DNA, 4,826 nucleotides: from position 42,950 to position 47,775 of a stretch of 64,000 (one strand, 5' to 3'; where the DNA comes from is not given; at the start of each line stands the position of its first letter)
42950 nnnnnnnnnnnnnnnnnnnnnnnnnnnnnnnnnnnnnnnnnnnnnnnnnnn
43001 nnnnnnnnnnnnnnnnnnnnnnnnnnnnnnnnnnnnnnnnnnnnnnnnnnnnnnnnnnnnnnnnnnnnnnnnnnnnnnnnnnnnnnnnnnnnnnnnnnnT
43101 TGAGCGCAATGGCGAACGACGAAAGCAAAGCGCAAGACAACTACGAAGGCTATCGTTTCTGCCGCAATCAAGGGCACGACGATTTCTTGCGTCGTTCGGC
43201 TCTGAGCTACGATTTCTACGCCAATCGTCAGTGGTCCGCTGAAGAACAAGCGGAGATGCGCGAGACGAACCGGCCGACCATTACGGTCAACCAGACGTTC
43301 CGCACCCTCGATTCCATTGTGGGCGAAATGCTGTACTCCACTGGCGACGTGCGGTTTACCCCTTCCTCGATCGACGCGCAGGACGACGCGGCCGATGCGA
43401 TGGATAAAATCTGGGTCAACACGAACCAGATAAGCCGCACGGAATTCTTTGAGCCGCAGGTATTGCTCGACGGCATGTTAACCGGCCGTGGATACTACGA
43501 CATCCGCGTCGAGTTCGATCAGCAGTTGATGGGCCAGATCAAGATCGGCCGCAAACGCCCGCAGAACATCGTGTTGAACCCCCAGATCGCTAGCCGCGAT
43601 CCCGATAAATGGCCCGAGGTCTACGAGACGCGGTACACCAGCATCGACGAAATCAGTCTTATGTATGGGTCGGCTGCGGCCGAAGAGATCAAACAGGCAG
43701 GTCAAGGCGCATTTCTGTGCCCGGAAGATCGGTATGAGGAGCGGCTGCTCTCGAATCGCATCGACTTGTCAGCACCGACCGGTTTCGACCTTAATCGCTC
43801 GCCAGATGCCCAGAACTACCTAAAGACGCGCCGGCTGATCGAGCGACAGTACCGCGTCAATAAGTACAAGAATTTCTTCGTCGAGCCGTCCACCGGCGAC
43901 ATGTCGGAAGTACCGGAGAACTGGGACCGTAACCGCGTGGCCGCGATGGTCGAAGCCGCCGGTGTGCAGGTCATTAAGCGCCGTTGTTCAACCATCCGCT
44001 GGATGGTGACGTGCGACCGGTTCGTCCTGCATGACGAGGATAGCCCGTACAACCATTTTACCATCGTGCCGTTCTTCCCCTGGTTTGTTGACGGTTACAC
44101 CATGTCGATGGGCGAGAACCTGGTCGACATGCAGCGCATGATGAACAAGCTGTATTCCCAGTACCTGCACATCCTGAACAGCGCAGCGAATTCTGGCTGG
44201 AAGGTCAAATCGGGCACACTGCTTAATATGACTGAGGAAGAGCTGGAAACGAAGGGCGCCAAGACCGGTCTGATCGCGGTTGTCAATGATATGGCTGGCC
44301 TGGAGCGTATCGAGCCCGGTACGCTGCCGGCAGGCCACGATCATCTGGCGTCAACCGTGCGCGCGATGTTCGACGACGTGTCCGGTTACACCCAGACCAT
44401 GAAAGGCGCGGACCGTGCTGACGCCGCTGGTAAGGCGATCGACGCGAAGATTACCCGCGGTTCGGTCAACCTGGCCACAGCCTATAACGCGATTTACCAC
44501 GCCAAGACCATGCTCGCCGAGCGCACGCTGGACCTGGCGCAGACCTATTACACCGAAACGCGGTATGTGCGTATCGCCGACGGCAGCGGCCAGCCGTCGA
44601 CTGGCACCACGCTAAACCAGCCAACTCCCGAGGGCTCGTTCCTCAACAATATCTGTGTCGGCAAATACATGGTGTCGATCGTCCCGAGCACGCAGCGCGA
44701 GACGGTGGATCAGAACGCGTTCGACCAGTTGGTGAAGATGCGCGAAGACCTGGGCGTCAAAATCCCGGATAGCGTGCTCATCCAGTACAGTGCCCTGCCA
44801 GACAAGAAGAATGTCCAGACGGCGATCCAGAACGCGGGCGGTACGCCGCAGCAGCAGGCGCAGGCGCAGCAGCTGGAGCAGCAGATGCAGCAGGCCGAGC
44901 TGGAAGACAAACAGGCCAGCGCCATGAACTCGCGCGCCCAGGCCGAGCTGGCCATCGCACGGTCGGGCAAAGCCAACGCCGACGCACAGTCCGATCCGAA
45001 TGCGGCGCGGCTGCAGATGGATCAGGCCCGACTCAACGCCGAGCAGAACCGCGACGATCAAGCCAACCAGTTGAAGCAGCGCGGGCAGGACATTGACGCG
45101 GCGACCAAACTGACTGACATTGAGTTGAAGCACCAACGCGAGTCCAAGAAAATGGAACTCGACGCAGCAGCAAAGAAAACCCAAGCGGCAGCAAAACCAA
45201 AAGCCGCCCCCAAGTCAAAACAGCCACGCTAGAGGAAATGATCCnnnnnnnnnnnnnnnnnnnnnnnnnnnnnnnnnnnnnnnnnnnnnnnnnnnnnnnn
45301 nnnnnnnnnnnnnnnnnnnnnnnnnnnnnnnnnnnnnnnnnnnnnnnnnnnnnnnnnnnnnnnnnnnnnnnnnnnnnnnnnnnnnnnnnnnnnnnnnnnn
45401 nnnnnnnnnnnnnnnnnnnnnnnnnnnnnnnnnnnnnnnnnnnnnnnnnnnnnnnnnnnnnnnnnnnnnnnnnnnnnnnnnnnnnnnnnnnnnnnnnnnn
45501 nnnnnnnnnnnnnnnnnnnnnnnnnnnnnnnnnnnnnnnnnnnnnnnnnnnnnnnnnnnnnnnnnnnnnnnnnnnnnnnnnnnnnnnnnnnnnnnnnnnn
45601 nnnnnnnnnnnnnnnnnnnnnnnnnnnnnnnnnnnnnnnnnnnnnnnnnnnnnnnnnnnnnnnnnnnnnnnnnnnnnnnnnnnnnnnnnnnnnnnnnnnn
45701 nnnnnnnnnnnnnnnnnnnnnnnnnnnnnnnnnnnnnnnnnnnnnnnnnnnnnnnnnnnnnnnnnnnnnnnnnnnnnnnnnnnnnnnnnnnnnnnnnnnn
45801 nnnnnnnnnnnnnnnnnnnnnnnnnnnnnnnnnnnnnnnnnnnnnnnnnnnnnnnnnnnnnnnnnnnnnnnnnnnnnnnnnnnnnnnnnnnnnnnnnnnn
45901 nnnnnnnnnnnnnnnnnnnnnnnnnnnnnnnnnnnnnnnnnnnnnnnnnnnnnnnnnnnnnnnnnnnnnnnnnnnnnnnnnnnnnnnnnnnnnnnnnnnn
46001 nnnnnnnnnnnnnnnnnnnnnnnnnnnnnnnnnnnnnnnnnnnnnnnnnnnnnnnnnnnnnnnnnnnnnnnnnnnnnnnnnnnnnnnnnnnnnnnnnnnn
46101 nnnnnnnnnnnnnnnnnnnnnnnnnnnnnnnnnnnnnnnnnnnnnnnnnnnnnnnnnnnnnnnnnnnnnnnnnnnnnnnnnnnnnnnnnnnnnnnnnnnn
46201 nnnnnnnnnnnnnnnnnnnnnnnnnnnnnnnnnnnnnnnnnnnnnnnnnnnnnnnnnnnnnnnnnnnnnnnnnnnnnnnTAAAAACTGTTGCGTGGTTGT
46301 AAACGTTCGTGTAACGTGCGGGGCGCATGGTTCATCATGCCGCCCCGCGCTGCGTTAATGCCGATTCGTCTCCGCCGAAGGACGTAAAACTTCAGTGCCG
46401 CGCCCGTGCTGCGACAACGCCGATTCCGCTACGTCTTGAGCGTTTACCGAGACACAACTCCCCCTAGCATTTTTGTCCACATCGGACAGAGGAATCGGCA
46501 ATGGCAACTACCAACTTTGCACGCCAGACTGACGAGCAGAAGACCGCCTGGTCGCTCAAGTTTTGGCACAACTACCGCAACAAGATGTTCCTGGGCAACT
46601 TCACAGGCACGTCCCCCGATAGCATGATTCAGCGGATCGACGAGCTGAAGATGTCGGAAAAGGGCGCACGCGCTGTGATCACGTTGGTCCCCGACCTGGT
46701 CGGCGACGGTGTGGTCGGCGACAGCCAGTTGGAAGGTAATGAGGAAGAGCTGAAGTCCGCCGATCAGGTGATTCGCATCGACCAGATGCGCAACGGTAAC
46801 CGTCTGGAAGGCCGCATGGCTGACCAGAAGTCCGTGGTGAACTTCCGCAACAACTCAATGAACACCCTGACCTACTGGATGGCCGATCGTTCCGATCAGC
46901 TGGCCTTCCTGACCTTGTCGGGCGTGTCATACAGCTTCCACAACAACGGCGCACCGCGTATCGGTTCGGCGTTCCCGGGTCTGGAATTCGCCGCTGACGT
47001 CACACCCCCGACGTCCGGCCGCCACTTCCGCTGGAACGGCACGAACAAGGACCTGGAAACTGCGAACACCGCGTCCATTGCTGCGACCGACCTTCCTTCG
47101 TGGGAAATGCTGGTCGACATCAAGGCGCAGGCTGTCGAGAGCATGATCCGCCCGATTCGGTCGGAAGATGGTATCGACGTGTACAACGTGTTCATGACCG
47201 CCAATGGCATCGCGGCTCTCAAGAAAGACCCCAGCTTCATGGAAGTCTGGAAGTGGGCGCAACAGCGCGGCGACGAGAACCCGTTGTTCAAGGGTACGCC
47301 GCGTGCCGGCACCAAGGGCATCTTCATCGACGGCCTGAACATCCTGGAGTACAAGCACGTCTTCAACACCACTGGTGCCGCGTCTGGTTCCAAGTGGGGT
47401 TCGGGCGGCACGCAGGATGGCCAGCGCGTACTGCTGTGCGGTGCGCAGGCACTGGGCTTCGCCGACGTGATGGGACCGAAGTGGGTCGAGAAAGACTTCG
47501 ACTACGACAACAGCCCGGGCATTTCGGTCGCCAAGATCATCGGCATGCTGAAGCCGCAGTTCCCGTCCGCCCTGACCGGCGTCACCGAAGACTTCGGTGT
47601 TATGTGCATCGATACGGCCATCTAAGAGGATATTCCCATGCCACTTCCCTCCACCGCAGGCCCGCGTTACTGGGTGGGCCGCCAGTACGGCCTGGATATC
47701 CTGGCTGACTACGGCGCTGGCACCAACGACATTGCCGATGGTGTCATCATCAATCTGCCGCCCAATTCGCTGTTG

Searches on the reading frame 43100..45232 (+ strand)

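Call 7: search_protein_families(library=phrogs, proteins=[window:43100-45232:+], max_evalue=0.00001)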
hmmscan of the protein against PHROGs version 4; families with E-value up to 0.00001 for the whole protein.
window:43100-45232:+ (710 aa): 1 family
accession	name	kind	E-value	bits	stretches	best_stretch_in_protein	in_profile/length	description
phrog_156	-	head and packaging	2.7e-87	294.8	1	24-693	24-673/681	portal protein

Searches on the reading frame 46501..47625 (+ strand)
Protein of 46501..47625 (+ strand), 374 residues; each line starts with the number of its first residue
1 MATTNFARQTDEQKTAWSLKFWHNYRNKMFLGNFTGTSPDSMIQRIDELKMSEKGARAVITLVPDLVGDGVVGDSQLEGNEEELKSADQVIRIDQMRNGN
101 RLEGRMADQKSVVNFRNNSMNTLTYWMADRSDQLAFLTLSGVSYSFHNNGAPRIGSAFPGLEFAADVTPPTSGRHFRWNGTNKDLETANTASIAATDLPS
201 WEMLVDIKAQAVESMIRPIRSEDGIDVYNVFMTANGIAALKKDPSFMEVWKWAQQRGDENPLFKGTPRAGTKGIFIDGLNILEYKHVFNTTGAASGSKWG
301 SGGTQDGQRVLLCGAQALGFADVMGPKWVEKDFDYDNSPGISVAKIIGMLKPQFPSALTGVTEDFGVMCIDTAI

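Call 7: search_protein_families(library=phrogs, proteins=[window:46501-47625:+], max_evalue=0.00001)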
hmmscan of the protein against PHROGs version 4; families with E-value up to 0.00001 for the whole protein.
window:46501-47625:+ (374 aa): 2 families
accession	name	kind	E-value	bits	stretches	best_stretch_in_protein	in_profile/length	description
phrog_334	-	head and packaging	3.5e-82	277.5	1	1-374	1-379/381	major head protein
phrog_13784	-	unknown function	1.9e-08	35.6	1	37-146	51-159/177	-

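Call 8: search_dna_similar(query=window:46501-47625:+, collection=phages, mode=protein, max_rows=25)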
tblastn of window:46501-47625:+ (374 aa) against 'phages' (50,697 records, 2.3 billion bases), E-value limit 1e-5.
Records with a match: 257; places in all: 257; records where one place covers at least 80% of the query: 251.
Best place of each record, by identity: <60% 257.
By first word of the organism name: Stx2a-converting 75; Escherichia 68; Ralstonia 31; Stx2-converting 12; Pseudomonas 10; Burkholderia 10; Klebsiella 6; Shigella 6; Stx 6; Enterobacteria 5; and 15 more.
By host as written in the record: - 99; Escherichia coli K514 (EHEC) 7; Ralstonia pseudosolanacearum 6; Ralstonia solanacearum 5; Ralstonia pseudosolanacearum I-31 (MT043) 5; Pseudomonas aeruginosa 4; Ralstonia pseudosolanacearum I-15 (MT014) 4; Ralstonia pseudosolanacearum I-33 (MT061) 4; and 87 more.
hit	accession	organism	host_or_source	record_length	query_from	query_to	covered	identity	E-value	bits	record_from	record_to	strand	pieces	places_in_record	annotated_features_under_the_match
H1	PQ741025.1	Pseudomonas phage CRPAP1904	Pseudomonas aeruginosa CRPA190 ...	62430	4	373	99%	56.5%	4e-115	374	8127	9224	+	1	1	major head protein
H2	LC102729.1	Pseudomonas phage phiR18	-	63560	4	373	99%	56.5%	7e-115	373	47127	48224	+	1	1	hypothetical protein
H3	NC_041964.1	Pseudomonas phage phiR18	-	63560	4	373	99%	56.5%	7e-115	373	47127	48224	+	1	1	major head protein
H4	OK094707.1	Pseudomonas phage YMC17/07/R4900a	Pseudomonas aeruginosa YMC17/07/R4900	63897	4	373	99%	56.5%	7e-115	373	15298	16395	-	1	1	major structural protein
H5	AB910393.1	Pseudomonas phage KPP25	Pseudomonas aeruginosa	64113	4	373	99%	56.5%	7e-115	373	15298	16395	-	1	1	major structural protein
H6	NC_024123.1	Pseudomonas phage KPP25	Pseudomonas aeruginosa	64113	4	373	99%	56.5%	7e-115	373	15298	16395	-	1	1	major head protein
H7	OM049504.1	Acidovorax phage AP1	Paracidovorax oryzae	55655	1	371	99%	47.7%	7e-86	289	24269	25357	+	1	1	major structural protein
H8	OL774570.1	Aeromonas phage phiA008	Aeromonas sp.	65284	1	374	100%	45.0%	1e-75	259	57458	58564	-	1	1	hypothetical protein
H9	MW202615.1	Caudoviricetes sp.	Manatee Spring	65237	75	374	80%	47.2%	3e-71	247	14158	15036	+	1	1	major capsid protein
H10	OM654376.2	Paracoccus phage vB_PmaP_KLEP18-1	Paracoccus marcusii strain KR4M-18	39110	17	372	95%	32.8%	9e-32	132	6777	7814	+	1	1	major capsid protein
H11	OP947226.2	Ralstonia phage p2110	Ralstonia solanacearum strain Tb1546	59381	1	372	99%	28.2%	5e-13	76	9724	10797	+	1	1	hypothetical protein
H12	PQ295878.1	Ralstonia phage YL3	Ralstonia pseudosolanacearum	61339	1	372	99%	27.8%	6e-14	79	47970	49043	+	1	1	hypothetical protein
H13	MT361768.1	Ralstonia phage RPZH6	Ralstonia pseudosolanacearum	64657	1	372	99%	27.8%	4e-13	77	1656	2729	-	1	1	major capsid protein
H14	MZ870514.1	Ralstonia phage RPZH3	Ralstonia solanacearum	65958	1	372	99%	27.8%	4e-13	77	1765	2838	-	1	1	major capsid protein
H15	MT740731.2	Ralstonia phage Claudette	Ralstonia pseudosolanacearum I-15 ...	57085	1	372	99%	27.8%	5e-13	77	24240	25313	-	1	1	major capsid protein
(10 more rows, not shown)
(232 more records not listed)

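Call 97: find_related_loci(query=window:46501-47625:+, collection=genome_contigs, flank=3000)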
Query window:46501-47625:+ (374 aa) in genome_contigs; peptide patterns used: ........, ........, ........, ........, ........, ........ (x = any residue, [..] = any of these).
18 stretches matched a pattern; 1 encode a relative of the query (tblastn E <= 1e-3); 1 distinct loci.
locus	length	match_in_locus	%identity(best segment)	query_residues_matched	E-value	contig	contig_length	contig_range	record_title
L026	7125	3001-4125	58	1-374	2e-140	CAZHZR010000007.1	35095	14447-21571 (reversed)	MAG TPA_asm: uncultured Roseivirgaceae bacterium isolate SRP220891_co3_550 genome assembly, contig: NODE_1182_length_350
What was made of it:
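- Tried and rejected: GTDB genome scan with the head protein: only a mis-binned MAG contig at 58% identity, so no host clue (call 97).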
